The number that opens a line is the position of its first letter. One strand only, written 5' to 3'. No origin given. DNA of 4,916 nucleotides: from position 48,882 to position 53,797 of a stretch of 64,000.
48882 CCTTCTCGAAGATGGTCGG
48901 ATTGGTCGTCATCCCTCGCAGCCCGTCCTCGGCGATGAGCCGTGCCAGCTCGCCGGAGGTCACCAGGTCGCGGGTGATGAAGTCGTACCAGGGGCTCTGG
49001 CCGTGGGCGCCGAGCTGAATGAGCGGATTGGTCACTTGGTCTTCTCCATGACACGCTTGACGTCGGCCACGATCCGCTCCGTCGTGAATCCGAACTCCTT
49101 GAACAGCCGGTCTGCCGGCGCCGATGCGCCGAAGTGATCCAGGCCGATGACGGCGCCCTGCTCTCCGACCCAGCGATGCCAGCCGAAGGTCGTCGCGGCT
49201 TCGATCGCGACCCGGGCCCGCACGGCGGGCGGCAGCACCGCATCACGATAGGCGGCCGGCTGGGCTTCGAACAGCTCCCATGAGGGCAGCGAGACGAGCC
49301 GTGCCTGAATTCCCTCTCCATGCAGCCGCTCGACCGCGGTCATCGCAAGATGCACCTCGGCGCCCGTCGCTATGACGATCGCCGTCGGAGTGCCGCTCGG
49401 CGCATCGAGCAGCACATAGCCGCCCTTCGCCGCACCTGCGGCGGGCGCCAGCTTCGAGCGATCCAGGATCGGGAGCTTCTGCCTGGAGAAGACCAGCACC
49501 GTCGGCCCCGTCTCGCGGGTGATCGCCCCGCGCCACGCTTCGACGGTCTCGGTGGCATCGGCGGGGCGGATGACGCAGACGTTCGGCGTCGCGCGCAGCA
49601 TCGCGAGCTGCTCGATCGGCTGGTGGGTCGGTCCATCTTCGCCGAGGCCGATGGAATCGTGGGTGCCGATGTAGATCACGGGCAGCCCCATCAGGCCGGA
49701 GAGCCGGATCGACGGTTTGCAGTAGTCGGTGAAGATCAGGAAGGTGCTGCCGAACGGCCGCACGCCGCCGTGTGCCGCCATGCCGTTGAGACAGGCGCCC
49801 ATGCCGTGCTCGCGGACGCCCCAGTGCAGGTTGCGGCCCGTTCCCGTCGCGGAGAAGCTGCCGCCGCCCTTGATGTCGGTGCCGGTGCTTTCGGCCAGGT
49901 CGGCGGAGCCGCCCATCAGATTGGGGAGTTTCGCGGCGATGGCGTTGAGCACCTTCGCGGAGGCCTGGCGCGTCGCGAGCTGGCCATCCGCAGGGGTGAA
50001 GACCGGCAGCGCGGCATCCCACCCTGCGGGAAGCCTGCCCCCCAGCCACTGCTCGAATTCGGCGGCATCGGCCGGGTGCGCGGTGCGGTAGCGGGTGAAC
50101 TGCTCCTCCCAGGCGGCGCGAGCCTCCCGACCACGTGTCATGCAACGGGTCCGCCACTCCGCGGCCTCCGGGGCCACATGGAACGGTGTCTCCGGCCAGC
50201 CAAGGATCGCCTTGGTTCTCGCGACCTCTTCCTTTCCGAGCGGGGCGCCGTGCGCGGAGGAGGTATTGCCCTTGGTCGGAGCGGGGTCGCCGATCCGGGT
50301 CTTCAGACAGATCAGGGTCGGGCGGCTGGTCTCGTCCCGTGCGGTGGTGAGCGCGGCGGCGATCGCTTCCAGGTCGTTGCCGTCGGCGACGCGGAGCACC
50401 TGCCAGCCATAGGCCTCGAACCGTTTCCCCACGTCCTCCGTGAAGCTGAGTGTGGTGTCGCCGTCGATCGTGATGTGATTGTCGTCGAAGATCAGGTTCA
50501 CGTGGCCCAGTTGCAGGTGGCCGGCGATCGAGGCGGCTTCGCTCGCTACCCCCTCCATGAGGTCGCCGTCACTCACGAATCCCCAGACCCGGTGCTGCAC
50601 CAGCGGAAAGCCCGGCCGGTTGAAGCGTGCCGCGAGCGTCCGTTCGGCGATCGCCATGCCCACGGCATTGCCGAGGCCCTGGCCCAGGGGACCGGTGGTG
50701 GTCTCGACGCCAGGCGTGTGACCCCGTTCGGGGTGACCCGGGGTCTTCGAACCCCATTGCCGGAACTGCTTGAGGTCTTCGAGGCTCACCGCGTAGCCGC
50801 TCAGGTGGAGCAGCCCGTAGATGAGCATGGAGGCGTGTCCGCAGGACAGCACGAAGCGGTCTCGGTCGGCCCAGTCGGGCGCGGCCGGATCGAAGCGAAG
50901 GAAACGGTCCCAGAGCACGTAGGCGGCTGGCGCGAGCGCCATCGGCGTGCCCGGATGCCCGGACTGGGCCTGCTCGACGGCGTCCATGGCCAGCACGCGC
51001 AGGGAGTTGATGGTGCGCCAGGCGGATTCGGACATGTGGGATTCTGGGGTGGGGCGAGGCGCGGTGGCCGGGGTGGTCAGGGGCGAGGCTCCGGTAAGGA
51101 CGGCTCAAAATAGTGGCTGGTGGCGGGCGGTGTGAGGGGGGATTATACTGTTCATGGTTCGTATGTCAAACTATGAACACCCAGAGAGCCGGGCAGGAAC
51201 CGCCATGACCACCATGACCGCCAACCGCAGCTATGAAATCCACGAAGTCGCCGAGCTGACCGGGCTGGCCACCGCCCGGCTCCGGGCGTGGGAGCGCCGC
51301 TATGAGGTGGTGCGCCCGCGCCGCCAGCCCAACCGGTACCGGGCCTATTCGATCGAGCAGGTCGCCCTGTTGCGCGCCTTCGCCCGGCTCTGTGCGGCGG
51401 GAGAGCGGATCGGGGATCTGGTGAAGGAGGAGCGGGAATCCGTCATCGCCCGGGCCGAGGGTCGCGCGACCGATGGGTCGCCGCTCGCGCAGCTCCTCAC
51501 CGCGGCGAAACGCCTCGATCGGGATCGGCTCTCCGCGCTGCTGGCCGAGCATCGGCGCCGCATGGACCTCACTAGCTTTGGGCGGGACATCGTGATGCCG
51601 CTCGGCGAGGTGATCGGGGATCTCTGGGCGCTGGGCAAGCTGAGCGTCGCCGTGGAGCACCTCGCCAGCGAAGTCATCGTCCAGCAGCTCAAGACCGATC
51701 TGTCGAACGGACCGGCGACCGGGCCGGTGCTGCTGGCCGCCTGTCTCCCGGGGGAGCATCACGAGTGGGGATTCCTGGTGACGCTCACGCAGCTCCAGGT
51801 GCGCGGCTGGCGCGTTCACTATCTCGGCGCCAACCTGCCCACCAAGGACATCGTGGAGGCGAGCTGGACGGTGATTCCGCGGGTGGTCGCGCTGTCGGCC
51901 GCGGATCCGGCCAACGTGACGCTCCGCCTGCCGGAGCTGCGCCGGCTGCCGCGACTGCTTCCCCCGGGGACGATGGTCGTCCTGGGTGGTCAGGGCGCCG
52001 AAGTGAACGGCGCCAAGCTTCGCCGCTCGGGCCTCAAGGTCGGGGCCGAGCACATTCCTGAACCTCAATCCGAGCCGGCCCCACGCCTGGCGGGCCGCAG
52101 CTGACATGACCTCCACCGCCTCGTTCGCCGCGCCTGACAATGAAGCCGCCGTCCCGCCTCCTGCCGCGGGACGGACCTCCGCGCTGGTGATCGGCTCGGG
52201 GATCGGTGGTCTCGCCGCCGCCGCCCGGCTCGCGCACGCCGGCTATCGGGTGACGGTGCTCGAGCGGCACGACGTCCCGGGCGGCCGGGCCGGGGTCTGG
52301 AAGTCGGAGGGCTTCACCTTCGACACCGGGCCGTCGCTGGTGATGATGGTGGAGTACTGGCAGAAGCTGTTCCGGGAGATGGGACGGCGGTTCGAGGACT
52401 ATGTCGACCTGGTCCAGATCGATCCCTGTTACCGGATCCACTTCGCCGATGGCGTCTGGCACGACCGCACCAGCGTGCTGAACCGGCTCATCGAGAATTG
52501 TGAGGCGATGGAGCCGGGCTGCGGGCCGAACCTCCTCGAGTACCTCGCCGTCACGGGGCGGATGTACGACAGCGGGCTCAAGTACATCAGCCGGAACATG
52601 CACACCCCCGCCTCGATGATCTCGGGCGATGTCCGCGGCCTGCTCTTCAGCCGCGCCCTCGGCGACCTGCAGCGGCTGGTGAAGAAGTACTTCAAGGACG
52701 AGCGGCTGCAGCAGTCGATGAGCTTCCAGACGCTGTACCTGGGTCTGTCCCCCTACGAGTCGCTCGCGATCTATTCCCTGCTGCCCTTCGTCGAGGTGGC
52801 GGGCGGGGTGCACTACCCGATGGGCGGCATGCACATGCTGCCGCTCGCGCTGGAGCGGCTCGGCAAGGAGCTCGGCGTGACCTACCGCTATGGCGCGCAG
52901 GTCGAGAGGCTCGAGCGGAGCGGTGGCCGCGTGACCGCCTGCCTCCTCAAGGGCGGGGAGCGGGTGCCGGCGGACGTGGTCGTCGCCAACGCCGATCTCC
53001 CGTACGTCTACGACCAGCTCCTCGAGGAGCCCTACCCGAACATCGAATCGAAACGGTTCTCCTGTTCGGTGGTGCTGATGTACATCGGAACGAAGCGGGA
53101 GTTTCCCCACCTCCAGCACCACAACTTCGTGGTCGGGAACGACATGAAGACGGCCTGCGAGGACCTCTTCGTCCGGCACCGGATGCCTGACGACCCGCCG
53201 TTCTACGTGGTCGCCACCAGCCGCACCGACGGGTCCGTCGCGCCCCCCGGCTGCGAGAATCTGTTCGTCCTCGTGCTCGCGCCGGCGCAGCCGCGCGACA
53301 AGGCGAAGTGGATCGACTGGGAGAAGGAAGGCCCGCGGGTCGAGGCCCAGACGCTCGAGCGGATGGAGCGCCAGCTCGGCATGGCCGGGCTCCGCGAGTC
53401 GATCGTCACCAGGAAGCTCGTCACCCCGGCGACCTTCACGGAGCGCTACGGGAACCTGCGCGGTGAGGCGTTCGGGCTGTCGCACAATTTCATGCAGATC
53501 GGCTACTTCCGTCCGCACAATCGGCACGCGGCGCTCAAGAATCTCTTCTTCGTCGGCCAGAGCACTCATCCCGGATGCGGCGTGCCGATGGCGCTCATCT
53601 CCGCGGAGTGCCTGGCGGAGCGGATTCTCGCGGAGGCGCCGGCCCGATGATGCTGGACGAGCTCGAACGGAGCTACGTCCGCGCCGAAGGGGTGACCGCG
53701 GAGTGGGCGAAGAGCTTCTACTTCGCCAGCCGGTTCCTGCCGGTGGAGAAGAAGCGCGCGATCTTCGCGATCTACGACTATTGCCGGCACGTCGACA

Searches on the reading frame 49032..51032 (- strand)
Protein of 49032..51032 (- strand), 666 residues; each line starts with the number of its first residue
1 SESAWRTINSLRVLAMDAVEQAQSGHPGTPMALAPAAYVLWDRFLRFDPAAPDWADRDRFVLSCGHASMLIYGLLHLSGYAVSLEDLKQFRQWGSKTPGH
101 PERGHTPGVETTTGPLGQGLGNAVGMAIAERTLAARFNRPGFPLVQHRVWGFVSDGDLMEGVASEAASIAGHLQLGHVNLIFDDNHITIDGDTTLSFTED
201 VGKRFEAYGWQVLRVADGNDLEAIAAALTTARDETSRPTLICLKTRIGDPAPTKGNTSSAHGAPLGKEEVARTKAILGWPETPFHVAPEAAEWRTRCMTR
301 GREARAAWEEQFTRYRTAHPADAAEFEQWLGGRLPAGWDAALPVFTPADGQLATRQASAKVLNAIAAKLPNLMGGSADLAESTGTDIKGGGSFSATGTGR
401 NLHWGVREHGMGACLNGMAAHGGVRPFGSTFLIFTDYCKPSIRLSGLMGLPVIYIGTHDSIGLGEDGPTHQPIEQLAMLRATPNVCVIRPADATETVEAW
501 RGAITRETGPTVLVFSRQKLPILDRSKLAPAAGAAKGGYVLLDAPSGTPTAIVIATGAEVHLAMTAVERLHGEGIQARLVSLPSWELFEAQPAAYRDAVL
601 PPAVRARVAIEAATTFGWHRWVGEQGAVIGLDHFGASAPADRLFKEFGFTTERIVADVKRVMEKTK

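Call 24: search_protein_families(library=pfam, proteins=[window:49032-51032:-], max_evalue=0.00001)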
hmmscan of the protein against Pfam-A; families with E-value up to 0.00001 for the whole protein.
window:49032-51032:- (666 aa): 4 families
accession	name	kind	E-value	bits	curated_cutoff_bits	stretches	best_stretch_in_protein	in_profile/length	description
PF00456.26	Transketolase_N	-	4.3e-139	463.6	22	1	6-335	4-334/334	Transketolase, thiamine diphosphate binding domain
PF02779.29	Transket_pyr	-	1e-55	188.5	27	1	351-521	2-173/174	Transketolase, pyrimidine binding domain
PF22613.1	Transketolase_C_1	-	1.9e-40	138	27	1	537-650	1-113/113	Transketolase-like TK C-terminal domain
PF02780.25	Transketolase_C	-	5.9e-11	42.8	25.9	1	549-654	10-124/124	Transketolase, C-terminal domain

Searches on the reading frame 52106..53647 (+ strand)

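Call 24: search_protein_families(library=pfam, proteins=[window:52106-53647:+], max_evalue=0.00001)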
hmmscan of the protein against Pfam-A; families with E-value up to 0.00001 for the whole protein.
window:52106-53647:+ (514 aa): 7 families
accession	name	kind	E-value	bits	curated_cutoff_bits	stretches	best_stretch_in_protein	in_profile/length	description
PF01593.30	Amino_oxidase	-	4.5e-33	115.6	19.8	1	33-508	1-443/443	Flavin containing amine oxidoreductase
PF13450.12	NAD_binding_8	-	2.7e-16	60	21.9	1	28-91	1-67/68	NAD(P)-binding Rossmann-like domain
PF01266.30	DAO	-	4.5e-15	56.5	27.9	1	27-295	3-202/353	FAD dependent oxidoreductase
PF07992.20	Pyr_redox_2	-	1e-08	35.4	26.1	0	26-61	3-39/291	Pyridine nucleotide-disulphide oxidoreductase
PF00890.30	FAD_binding_2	-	2.7e-07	30.6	20.4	1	26-60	2-36/414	FAD binding domain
PF00070.33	Pyr_redox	-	3.3e-06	28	22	0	26-58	2-34/82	Pyridine nucleotide-disulphide oxidoreductase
PF12831.13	FAD_oxidored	-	1e-05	25.5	27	0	27-62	3-38/416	FAD dependent oxidoreductase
